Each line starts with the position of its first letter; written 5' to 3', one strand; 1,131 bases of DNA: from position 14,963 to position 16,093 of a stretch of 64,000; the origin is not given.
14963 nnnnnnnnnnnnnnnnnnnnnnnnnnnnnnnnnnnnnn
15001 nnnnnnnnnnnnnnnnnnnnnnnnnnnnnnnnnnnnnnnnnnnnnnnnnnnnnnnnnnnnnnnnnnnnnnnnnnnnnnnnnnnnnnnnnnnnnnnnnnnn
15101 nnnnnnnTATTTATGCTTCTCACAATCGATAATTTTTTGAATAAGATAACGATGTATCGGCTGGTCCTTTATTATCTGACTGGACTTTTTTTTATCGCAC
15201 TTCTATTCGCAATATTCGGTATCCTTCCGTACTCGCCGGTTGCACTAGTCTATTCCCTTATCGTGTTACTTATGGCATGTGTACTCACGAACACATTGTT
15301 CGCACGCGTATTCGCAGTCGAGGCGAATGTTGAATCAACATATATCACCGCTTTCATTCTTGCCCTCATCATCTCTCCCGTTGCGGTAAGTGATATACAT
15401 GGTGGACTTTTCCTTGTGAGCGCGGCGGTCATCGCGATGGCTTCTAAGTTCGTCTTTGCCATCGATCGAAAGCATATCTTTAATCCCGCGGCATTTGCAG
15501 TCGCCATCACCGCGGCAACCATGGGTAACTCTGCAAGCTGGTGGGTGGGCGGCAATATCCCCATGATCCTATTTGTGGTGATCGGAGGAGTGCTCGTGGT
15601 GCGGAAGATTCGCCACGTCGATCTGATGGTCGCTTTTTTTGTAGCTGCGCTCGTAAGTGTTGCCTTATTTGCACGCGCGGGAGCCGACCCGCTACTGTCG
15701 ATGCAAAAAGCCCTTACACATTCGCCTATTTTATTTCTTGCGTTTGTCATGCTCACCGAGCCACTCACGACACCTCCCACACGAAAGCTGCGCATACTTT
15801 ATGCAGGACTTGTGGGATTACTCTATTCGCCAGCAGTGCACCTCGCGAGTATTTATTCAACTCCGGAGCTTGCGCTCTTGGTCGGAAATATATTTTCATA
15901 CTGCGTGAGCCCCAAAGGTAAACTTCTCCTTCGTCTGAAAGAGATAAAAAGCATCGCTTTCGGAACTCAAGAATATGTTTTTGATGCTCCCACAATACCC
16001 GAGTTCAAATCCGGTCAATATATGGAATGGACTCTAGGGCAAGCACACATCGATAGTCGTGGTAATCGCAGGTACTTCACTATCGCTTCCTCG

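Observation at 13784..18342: Compact flavin-based transmembrane electron-transfer module: FMN-binding (SGAT) protein + ApbE + RnfD/NqrB-like::NqrF-like fusion + FAD-linked oxidase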

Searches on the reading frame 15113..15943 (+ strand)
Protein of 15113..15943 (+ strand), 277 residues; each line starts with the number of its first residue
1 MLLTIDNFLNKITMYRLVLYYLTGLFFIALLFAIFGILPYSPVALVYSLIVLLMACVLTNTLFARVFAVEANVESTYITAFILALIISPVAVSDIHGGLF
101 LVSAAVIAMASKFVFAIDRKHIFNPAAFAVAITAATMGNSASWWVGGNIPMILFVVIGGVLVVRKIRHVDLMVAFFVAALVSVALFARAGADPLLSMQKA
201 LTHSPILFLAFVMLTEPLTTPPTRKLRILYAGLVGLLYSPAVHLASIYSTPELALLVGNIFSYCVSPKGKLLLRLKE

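Call 13: search_solved_structures(query=window:15113-15943:+, max_evalue=10, show_alignments=5)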
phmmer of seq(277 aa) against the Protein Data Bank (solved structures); distinct sequences matched with E-value up to 10: 4.
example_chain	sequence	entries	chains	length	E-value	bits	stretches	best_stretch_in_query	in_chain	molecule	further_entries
8ahx_D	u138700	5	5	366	0.012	18.6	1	151-238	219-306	Ion-translocating oxidoreductase complex subunit D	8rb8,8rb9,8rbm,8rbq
4ixs_A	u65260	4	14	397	0.74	12.7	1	62-169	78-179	Cystathionine gamma-lyase-like protein | Cystathionine gamma-lyase-like protein, LYS201A modified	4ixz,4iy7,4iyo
3e6g_A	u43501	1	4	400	0.75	12.7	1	62-169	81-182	Cystathionine gamma-lyase-like protein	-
8uep_1f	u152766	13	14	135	1.8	11.5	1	133-184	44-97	NADH dehydrogenase [ubiquinone] 1 beta subcomplex subunit 1 [Sus scrofa]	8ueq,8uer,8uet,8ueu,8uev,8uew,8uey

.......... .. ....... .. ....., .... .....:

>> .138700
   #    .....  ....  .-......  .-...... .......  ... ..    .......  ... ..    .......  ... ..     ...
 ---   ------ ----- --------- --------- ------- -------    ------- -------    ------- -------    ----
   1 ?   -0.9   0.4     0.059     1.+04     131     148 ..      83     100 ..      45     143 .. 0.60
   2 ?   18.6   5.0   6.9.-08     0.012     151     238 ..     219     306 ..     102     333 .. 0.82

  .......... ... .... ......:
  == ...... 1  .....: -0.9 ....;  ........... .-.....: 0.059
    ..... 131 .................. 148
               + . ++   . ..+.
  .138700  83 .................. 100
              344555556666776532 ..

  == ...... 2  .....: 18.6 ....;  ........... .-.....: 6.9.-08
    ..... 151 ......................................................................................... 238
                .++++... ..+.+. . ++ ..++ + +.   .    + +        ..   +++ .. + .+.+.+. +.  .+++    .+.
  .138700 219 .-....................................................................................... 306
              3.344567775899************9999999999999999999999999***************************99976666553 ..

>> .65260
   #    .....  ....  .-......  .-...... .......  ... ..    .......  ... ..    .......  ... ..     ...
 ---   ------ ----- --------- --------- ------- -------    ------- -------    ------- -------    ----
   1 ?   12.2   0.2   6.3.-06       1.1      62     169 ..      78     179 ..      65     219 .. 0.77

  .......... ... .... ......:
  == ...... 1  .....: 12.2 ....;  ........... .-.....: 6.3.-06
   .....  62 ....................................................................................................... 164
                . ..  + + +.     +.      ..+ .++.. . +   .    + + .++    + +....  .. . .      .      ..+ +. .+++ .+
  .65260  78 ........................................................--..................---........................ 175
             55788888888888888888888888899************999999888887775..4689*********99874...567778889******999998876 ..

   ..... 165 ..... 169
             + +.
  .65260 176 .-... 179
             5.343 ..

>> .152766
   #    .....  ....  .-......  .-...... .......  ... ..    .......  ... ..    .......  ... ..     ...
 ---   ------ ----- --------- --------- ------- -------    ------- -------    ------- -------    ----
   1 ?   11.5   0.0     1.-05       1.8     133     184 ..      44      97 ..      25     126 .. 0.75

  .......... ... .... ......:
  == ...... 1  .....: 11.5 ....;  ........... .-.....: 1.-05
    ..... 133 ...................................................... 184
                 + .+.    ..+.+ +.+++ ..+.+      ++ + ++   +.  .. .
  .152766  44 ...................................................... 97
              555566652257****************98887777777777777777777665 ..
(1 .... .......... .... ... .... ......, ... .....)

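Call 29: search_solved_structures(query=A2, max_evalue=1, show_alignments=4)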
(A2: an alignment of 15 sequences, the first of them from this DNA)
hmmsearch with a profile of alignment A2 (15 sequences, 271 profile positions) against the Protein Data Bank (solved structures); distinct sequences matched with E-value up to 1: 1.
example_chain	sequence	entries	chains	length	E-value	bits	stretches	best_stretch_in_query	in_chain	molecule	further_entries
8ahx_D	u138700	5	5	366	0.00091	22.1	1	154-260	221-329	Ion-translocating oxidoreductase complex subunit D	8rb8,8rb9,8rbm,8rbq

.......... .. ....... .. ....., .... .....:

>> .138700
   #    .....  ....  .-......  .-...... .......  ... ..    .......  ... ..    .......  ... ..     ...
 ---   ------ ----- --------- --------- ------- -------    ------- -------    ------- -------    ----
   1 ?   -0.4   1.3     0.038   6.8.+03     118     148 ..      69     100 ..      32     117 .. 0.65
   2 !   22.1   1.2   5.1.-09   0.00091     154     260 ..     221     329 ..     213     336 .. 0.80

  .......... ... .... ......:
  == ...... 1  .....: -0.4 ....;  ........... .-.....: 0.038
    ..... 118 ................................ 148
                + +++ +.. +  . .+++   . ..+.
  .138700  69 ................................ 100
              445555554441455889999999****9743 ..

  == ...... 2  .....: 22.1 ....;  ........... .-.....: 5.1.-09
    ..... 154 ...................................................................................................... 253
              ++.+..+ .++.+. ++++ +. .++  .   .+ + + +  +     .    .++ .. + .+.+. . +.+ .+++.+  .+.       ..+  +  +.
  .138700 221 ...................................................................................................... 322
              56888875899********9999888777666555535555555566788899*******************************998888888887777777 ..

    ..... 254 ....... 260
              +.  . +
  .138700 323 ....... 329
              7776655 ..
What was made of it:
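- Tried and rejected: Single-sequence and profile HMMER searches against PDB aligned only the C-terminal half of the membrane domain to RnfD (calls 13, 29).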

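Call 45: predict_structure(alignment_id=A2)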
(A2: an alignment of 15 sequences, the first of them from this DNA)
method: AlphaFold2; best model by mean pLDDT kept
length: 272 residues; sequences in the alignment: 15
mean_pLDDT: 74.7   pTM: 0.75
mean pLDDT of the five models: 74.7, 74.5, 73.4, 73.0, 71.1
residues with pLDDT >= 90: 42; 70-90: 139; 50-70: 71; < 50: 20
segments of 3 or more residues with pLDDT < 50: 204-207, 209-211, 269-272
pLDDT, mean of each block of 10 residues (from residue 1): 80 85 91 89 93 94 88 86 85 89 88 64 63 62 59 78 79 78 65 58 49 52 83 74 52 73 66 41
secondary structure, 60 per line:
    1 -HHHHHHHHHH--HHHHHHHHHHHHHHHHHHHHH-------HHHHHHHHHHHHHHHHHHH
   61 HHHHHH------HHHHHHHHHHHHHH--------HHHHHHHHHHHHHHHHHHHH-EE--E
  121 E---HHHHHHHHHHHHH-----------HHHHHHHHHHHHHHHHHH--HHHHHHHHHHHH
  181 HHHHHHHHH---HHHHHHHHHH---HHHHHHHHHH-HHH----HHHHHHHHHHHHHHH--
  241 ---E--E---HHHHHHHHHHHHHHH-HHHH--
elements in order: H2-11 H14-34 H42-66 H73-86 H95-114 H125-137 H149-166 H169-189 H193-202 H206-215 H224-238 H251-265 H267-270

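Call 50: fold_search(model_id=the predicted structure, library=pdb)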
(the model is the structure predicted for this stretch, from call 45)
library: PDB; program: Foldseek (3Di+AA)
matches with E <= 10: 178; with E <= 0.001: 15
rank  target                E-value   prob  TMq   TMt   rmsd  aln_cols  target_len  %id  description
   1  9eri_D                1.0e-05  1.00  0.70  0.61   5.1       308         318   18  Cryo-EM structure of sodium pumping Rnf complex from Acetobacterium woodii bound to NADH (released 2025-03-05)
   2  8rbq_D                2.3e-05  1.00  0.72  0.65   4.0       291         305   18  Cryo-EM structure of the NADH:ferredoxin oxidoreductase RNF from Azotobacter vinelandii, dithionite reduced (released 2024-06-26)
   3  7zc6_D                4.4e-05  1.00  0.69  0.63   5.2       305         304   18  Na+ - translocating ferredoxin: NAD+ reductase (Rnf) of C. tetanomorphum (released 2022-09-28)
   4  8ahx_D                6.0e-05  1.00  0.71  0.57   6.4       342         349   15  Cryo-EM structure of the nitrogen-fixation associated NADH:ferredoxin oxidoreductase RNF from Azotobacter vinelandii (released 2023-11-01)
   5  8ad0_B                7.5e-05  1.00  0.64  0.47   4.8       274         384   16  X-ray structure of Na+-NQR from Vibrio cholerae in different conformation at 3.1 A (released 2023-07-12)
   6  8a1x_B                1.1e-04  1.00  0.60  0.43   5.4       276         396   17  Sodium pumping NADH-quinone oxidoreductase with inhibitor DQA (released 2023-06-14)
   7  9lrr_B                1.4e-04  1.00  0.60  0.41   5.5       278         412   16  Cryo-EM structure of Na+-translocating NADH-ubiquinone oxidoreductase NqrB-G141A mutant from Vibrio cholerae with boun (released 2025-04-23)
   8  7xk6_B                1.5e-04  1.00  0.59  0.40   5.6       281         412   16  Cryo-EM structure of Na+-pumping NADH-ubiquinone oxidoreductase from Vibrio cholerae, with aurachin D-42 (released 2022-07-20)
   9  7xk3_B                2.4e-04  1.00  0.63  0.45   5.3       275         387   17  Cryo-EM structure of Na+-pumping NADH-ubiquinone oxidoreductase from Vibrio cholerae, state 1 (released 2022-07-20)
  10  9uuu_B                3.2e-04  1.00  0.56  0.42   5.6       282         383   17  Cryo-EM structure of Na+-translocating NADH-ubiquinone oxidoreductase from Vibrio cholerae reduced by NADH (released 2025-06-25)
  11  8a1t_B                3.5e-04  1.00  0.59  0.42   5.4       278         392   17  Sodium pumping NADH-quinone oxidoreductase (released 2023-06-14)
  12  8acw_B                3.8e-04  1.00  0.59  0.44   5.4       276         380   16  X-ray structure of Na+-NQR from Vibrio cholerae at 3.4 A resolution (released 2023-07-12)
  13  8evu_B                5.4e-04  1.00  0.64  0.44   4.8       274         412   17  Cryo EM structure of Vibrio cholerae NQR (released 2022-11-16)
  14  8a1v_B                5.6e-04  1.00  0.61  0.44   5.3       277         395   16  Sodium pumping NADH-quinone oxidoreductase with substrate Q2 (released 2023-06-14)
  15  9ud3_B                7.7e-04  1.00  0.54  0.40   5.9       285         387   17  Cryo-EM structure of Na+-translocating NADH-ubiquinone oxidoreductase NqrB-T236Y mutant from Vibrio cholerae (released 2025-06-25)
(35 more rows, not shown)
